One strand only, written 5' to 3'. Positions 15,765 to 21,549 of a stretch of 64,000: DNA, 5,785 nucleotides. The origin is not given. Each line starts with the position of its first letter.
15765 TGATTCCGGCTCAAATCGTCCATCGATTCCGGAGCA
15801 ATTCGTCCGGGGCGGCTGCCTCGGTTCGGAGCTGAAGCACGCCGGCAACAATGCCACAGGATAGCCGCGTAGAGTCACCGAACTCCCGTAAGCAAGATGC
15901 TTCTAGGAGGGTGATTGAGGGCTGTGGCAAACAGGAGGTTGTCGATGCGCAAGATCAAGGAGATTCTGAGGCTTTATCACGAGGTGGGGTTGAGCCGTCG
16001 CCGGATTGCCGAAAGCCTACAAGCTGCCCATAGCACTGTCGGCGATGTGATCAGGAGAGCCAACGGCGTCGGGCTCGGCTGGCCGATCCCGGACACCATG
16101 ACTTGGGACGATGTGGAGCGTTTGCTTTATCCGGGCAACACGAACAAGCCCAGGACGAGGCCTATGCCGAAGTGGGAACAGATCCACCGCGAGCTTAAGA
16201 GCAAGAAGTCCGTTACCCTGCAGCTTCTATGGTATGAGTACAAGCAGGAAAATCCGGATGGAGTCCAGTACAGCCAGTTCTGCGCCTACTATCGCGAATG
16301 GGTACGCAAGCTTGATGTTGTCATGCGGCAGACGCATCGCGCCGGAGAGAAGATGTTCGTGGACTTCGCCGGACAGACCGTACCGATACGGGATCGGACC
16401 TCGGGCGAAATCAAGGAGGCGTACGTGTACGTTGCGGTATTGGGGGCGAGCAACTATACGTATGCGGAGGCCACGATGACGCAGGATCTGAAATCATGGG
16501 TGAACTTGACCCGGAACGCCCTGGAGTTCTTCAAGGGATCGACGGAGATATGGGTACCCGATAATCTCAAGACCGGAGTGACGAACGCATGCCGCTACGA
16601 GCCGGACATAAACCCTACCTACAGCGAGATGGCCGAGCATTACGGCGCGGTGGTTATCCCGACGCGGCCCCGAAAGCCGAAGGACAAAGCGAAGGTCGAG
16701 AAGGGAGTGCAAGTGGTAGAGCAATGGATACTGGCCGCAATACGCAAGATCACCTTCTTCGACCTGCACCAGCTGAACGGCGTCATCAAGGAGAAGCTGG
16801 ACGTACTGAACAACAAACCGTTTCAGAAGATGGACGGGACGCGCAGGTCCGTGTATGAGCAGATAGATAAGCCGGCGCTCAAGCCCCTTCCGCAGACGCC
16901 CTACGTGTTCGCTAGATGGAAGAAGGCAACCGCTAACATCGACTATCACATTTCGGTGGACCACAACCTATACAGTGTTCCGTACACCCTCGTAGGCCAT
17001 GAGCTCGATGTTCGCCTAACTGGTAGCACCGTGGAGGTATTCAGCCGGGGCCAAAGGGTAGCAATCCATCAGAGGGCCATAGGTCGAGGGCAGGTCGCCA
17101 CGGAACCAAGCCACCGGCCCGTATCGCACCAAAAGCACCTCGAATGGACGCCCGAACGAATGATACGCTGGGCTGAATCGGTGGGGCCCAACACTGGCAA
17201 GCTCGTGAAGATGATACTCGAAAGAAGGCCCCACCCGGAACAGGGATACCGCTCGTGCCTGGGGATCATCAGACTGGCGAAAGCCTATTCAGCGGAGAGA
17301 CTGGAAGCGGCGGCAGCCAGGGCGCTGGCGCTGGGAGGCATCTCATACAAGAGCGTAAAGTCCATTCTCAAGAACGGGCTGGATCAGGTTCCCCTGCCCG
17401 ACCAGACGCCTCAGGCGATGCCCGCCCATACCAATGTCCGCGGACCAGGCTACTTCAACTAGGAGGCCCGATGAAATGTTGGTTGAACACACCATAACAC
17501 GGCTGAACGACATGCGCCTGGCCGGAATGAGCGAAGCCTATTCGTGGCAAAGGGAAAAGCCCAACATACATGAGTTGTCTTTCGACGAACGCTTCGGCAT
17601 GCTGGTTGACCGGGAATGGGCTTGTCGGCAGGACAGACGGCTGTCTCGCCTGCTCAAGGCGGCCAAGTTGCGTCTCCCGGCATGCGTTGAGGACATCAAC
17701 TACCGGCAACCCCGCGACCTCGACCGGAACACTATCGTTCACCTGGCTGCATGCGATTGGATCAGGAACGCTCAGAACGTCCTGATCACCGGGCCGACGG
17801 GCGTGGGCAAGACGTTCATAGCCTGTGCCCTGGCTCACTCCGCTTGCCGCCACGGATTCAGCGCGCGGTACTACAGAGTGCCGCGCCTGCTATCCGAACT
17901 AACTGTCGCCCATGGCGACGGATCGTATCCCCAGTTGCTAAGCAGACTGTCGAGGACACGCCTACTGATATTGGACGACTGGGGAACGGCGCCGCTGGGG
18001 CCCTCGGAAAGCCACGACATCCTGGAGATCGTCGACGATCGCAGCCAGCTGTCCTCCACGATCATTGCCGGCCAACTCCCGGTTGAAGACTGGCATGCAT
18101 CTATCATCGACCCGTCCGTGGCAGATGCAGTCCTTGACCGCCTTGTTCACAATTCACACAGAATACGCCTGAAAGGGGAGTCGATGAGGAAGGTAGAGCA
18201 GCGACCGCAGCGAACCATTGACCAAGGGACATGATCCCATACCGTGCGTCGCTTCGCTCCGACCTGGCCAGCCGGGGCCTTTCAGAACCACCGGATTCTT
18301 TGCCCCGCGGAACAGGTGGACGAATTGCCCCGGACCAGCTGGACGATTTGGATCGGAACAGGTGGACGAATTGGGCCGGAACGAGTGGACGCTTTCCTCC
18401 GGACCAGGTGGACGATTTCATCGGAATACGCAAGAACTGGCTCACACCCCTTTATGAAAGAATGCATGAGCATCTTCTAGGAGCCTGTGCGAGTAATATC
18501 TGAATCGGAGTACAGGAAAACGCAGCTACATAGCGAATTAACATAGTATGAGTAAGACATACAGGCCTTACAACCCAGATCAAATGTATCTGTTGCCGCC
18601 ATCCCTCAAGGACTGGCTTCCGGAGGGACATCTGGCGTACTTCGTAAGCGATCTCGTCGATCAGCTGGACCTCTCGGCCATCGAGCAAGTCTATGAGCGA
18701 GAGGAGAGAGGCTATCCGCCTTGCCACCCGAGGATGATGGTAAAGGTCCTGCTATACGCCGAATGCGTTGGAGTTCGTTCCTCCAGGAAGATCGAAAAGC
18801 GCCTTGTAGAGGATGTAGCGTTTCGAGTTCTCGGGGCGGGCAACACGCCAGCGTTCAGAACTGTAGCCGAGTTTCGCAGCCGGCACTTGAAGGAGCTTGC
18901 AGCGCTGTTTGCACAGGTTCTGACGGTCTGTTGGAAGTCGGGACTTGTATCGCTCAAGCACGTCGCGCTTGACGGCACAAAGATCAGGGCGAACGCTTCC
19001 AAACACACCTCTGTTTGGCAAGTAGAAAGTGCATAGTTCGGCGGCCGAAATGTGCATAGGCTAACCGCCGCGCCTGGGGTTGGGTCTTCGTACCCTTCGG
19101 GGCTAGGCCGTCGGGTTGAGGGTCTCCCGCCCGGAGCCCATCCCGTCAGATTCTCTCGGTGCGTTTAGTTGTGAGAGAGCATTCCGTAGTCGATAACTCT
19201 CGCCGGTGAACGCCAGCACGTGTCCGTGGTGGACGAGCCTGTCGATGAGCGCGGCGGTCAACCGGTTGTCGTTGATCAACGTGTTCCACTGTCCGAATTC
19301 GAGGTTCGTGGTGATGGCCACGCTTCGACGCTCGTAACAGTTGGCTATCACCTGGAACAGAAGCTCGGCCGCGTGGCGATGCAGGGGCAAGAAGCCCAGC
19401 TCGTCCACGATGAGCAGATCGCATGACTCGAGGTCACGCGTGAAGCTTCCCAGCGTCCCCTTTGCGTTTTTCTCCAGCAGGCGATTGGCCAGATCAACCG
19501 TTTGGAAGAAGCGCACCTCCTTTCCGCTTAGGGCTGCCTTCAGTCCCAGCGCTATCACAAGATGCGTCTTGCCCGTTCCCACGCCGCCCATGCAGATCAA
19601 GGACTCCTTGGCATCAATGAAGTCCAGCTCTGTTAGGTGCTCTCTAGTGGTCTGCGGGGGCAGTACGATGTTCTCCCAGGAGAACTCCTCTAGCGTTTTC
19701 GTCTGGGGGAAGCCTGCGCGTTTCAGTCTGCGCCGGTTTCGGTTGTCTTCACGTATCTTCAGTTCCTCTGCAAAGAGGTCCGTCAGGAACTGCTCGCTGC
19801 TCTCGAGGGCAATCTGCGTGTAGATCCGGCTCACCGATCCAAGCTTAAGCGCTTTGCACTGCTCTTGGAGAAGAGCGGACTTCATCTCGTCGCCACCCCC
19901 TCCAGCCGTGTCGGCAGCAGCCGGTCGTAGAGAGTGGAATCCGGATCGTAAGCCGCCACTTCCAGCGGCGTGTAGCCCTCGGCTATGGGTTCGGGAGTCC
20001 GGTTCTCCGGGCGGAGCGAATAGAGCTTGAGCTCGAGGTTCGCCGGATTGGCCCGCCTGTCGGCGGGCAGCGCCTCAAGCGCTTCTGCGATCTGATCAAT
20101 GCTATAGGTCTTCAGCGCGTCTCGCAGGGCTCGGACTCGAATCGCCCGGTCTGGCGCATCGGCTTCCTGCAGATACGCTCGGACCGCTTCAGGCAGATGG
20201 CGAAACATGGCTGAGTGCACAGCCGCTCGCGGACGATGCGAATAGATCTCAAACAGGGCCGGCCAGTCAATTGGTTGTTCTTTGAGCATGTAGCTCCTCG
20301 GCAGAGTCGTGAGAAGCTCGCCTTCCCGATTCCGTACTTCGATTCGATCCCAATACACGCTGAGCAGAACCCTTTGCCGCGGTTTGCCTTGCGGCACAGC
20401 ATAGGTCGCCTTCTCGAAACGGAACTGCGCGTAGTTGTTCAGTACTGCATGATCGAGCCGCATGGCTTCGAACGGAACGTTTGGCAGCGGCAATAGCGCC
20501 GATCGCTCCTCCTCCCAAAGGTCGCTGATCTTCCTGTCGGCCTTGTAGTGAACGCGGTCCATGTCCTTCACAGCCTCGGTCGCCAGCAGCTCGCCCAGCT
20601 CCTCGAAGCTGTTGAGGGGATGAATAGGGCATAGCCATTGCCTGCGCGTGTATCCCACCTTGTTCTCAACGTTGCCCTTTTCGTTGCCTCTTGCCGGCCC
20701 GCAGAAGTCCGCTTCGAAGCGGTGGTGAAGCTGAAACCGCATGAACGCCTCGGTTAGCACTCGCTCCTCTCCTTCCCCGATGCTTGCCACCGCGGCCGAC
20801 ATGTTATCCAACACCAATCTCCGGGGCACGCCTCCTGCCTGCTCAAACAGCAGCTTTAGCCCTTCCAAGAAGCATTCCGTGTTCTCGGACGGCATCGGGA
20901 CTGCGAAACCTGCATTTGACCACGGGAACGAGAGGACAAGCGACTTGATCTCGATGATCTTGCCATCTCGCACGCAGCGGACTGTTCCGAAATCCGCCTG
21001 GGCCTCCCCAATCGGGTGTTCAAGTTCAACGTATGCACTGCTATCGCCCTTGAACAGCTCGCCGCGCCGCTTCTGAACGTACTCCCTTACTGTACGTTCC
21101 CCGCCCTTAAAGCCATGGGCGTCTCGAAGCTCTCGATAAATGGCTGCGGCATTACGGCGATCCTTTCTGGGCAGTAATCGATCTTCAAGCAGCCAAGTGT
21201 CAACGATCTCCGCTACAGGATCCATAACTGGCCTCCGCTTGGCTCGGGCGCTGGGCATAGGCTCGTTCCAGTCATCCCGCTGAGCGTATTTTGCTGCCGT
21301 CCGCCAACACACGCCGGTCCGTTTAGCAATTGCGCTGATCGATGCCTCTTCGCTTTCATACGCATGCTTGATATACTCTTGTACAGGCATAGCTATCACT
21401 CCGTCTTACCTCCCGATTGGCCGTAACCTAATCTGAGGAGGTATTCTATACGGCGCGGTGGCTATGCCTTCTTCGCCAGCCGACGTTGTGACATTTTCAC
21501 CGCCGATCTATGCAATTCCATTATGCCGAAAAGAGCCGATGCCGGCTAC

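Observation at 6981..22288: ~15 kb degraded genomic island inserted at tRNA-Arg(TCT), bounded by a 50-bp direct repeat of the tRNA 3' half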

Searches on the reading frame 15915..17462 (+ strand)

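Call 7: search_protein_families(library=pfam, proteins=[window:15915-17462:+], max_evalue=0.01)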
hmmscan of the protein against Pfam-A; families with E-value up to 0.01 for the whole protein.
window:15915-17462:+ (515 aa): 4 families
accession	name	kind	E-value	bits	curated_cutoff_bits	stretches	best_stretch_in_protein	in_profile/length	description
PF22483.2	Mu-transpos_C_2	-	3.8e-22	78.2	27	1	325-396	1-72/73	Mu transposase, C-terminal domain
PF00665.32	rve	-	2.2e-09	37.9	32.6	1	141-255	2-102/102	Integrase core domain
PF13384.12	HTH_23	-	0.0009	19.4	24.6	1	15-50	8-44/50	Homeodomain-like domain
PF13936.12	HTH_38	-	0.0056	16.8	27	0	7-48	3-43/44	Helix-turn-helix domain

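Call 49: search_protein_families(library=ncbifam, proteins=[window:15915-17462:+], max_evalue=0.001)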
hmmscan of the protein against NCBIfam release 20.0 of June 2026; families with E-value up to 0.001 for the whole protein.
window:15915-17462:+ (515 aa): 3 families
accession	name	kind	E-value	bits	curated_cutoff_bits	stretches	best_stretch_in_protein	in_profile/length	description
NF033546.1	transpos_IS21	equivalog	1.7e-81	274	160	1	18-327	1-294/294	IS21 family transposase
NF038385.1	IS66_access_TnpA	equivalog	3.4e-12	46.3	150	1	14-85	5-76/190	IS66-like element accessory protein TnpA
NF033577.2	transpos_IS481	equivalog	4.5e-06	26.4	224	1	6-299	56-267/284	IS481 family transposase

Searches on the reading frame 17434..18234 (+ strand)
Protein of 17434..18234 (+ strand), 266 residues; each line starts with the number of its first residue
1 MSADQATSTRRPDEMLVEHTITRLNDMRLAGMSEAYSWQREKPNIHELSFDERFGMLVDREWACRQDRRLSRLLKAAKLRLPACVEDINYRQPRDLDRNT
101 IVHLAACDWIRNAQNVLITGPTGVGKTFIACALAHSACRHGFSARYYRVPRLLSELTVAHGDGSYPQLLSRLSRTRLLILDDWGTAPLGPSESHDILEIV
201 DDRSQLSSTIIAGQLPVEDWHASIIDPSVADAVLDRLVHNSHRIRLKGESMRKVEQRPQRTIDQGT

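Call 7: search_protein_families(library=pfam, proteins=[window:17434-18234:+], max_evalue=0.01)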
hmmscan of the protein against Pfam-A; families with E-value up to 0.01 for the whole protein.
window:17434-18234:+ (266 aa): 11 families
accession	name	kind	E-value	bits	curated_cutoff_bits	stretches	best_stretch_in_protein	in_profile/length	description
PF01695.23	IstB_IS21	-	6.8e-74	248.8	24.1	1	23-257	2-236/238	IstB-like ATP binding protein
PF20720.3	nSTAND3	-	4.2e-06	27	27.2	1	104-147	8-51/155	Novel STAND NTPase 3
PF13191.12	AAA_16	-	1.9e-05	25.7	32.6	1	113-174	24-88/167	AAA ATPase domain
PF13481.12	AAA_25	-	0.00019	21.6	27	1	108-142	28-61/195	AAA domain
PF13401.12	AAA_22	-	0.0011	19.7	27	1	112-149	4-41/130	AAA domain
PF02562.22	PhoH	-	0.0015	18.5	27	1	106-141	12-47/205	PhoH-like protein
PF04851.21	ResIII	-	0.0017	18.7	22.5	1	105-140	20-50/164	Type III restriction enzyme, res subunit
PF00004.35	AAA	-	0.0019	19.1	21.2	1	116-181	1-64/131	ATPase family associated with various cellular activities (AAA)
PF00270.35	DEAD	-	0.0034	17.6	26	1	104-138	5-39/167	DEAD/DEAH box helicase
PF14532.12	Sigma54_activ_2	-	0.0082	16.8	25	0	112-139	20-47/138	Sigma-54 interaction domain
PF12775.13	AAA_7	-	0.0097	15.9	25.8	0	110-135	30-55/181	P-loop containing dynein motor region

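Call 85: search_protein_families(library=ncbifam, proteins=[window:17434-18234:+], max_evalue=0.001)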
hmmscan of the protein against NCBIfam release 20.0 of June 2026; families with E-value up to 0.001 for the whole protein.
window:17434-18234:+ (266 aa): 9 families
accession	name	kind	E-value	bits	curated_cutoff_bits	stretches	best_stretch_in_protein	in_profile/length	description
NF038214.1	IS21_help_AAA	equivalog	4.2e-74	249.1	200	1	25-253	2-230/232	IS21-like element helper ATPase IstB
NF006616.1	PRK09183.1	subfamily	4.7e-37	127.6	300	1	24-257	11-246/253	IS21-like element helper ATPase IstB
NF005098.0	PRK06526.1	subfamily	1.8e-35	122.6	296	1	40-256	36-252/266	transposase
NF006038.0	PRK08181.1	subfamily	2.1e-24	86.2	317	1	24-254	17-248/271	transposase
NF005304.0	PRK06835.1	equivalog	2.4e-13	49.9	215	1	111-256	181-324/330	ATP-binding protein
NF005992.0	PRK08116.1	subfamily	7.4e-13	48.3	189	1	114-258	113-258/269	hypothetical protein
NF006505.0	PRK08939.1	equivalog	6.7e-11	42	228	1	110-199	153-242/306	primosomal protein DnaI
NF005931.1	PRK07952.1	equivalog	2.7e-06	27.1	357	1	109-253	95-239/246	replicative helicase loader DnaC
NF009043.0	PRK12377.1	subfamily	1.1e-05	25.2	389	1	109-253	97-239/248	ATP-binding protein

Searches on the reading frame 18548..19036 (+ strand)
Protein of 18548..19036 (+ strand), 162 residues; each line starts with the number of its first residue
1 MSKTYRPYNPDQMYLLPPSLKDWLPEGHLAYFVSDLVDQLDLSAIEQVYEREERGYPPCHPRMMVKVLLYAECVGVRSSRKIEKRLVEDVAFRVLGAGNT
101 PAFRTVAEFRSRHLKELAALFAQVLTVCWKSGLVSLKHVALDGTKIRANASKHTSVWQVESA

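Call 8: search_protein_families(library=pfam, proteins=[window:18548-19036:+], max_evalue=0.01)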
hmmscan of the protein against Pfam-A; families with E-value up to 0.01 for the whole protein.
window:18548-19036:+ (162 aa): 1 family
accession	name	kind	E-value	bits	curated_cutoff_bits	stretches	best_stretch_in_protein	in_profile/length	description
PF05598.16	DUF772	-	4.5e-15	55.9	23.1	1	55-124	1-74/74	Transposase domain (DUF772)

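Call 85: search_protein_families(library=ncbifam, proteins=[window:18548-19036:+], max_evalue=0.001)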
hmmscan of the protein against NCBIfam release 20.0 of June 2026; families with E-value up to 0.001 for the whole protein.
window:18548-19036:+ (162 aa): 2 families
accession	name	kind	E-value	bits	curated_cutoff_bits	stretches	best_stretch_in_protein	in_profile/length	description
NF033551.1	transpos_IS1182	equivalog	4e-49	167.8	270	1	7-158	1-158/488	IS1182 family transposase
NF033581.1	transpos_IS5_4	equivalog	6.1e-10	38.9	140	1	44-153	17-132/285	IS5 family transposase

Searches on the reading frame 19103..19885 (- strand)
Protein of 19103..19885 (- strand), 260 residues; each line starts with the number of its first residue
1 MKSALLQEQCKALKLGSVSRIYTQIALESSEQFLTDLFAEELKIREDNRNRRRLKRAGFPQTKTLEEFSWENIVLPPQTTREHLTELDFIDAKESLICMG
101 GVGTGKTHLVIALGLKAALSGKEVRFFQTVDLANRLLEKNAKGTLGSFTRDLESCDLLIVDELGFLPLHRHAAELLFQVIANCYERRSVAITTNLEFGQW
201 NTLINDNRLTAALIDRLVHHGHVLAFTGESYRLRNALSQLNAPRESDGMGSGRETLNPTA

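Call 8: search_protein_families(library=pfam, proteins=[window:19103-19885:-], max_evalue=0.01)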
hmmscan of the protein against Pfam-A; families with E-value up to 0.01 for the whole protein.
window:19103-19885:- (260 aa): 3 families
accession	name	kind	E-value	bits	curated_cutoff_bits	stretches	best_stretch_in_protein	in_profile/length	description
PF01695.23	IstB_IS21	-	7.1e-60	202.9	24.1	1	17-237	10-236/238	IstB-like ATP binding protein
PF00308.24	Bac_DnaA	-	2.7e-09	37.8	23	1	96-190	37-134/162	Bacterial DnaA ATPAse domain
PF13481.12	AAA_25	-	0.00074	19.6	27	1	71-126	12-65/195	AAA domain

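Call 85: search_protein_families(library=ncbifam, proteins=[window:19103-19885:-], max_evalue=0.001)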
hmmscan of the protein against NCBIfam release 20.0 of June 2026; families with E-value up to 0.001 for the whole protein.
window:19103-19885:- (260 aa): 13 families
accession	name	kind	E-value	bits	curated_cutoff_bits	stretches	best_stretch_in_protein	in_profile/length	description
NF038214.1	IS21_help_AAA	equivalog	1.2e-70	237.8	200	1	28-235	25-232/232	IS21-like element helper ATPase IstB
NF006616.1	PRK09183.1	subfamily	5.9e-59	199.4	300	1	5-235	6-244/253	IS21-like element helper ATPase IstB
NF005098.0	PRK06526.1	subfamily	9.2e-54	182.6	296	1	11-236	21-252/266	transposase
NF006038.0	PRK08181.1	subfamily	2.2e-36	125.5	317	1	22-241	29-255/271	transposase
NF005992.0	PRK08116.1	subfamily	1e-14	54.3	189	1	94-241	113-261/269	hypothetical protein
NF005304.0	PRK06835.1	equivalog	3.4e-14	52.7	215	1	88-240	178-328/330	ATP-binding protein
TIGR00362.1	DnaA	equivalog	1e-12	47.9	343.9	1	60-188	100-234/437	chromosomal replication initiator protein DnaA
NF009043.0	PRK12377.1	subfamily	4.4e-12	46.1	389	1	93-233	101-239/248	ATP-binding protein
NF005931.1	PRK07952.1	equivalog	1.1e-10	41.5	357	1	88-234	94-240/246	replicative helicase loader DnaC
NF001154.0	PRK00149.3-3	equivalog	8.3e-09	34.9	410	1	96-191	153-252/462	chromosomal replication initiator protein DnaA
TIGR03420.1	DnaA_homol_Hda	equivalog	5.4e-06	26.1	194.8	1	61-194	10-131/226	DnaA regulatory inactivator Hda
NF040713.1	ZapE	equivalog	0.00073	18.9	140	0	93-235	52-198/344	cell division protein ZapE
NF053621.1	ATPseBagBMYCTU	equivalog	0.00075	18.7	521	0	96-138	15-56/371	ATPase BagB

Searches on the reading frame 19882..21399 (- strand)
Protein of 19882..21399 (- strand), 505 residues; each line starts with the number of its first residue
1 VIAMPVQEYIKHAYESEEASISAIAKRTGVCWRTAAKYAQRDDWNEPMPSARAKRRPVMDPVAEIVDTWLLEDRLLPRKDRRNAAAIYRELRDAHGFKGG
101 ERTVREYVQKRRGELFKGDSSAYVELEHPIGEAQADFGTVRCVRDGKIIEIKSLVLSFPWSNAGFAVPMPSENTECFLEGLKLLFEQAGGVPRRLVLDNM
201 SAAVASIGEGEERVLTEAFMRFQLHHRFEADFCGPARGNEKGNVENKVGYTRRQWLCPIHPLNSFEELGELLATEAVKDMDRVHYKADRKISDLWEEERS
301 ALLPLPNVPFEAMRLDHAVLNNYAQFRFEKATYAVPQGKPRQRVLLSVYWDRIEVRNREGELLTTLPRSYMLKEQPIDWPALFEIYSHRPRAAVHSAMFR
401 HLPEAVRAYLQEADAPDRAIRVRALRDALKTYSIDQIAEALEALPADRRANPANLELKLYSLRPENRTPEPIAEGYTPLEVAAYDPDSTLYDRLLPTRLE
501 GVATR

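Call 8: search_protein_families(library=pfam, proteins=[window:19882-21399:-], max_evalue=0.01)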
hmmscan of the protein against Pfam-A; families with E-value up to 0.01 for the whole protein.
window:19882-21399:- (505 aa): 1 family
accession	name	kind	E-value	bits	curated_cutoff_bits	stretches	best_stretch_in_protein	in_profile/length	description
PF22483.2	Mu-transpos_C_2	-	1.7e-05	24.9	27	1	305-373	1-68/73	Mu transposase, C-terminal domain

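Call 49: search_protein_families(library=ncbifam, proteins=[window:19882-21399:-], max_evalue=0.001)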
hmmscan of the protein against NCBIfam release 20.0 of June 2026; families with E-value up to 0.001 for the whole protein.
window:19882-21399:- (505 aa): 2 families
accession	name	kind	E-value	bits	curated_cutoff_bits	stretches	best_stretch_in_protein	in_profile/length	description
NF033546.1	transpos_IS21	equivalog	1.2e-69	235.1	160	1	15-306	5-293/294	IS21 family transposase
NF033577.2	transpos_IS481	equivalog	1.9e-05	24.3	224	1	12-272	7-259/284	IS481 family transposase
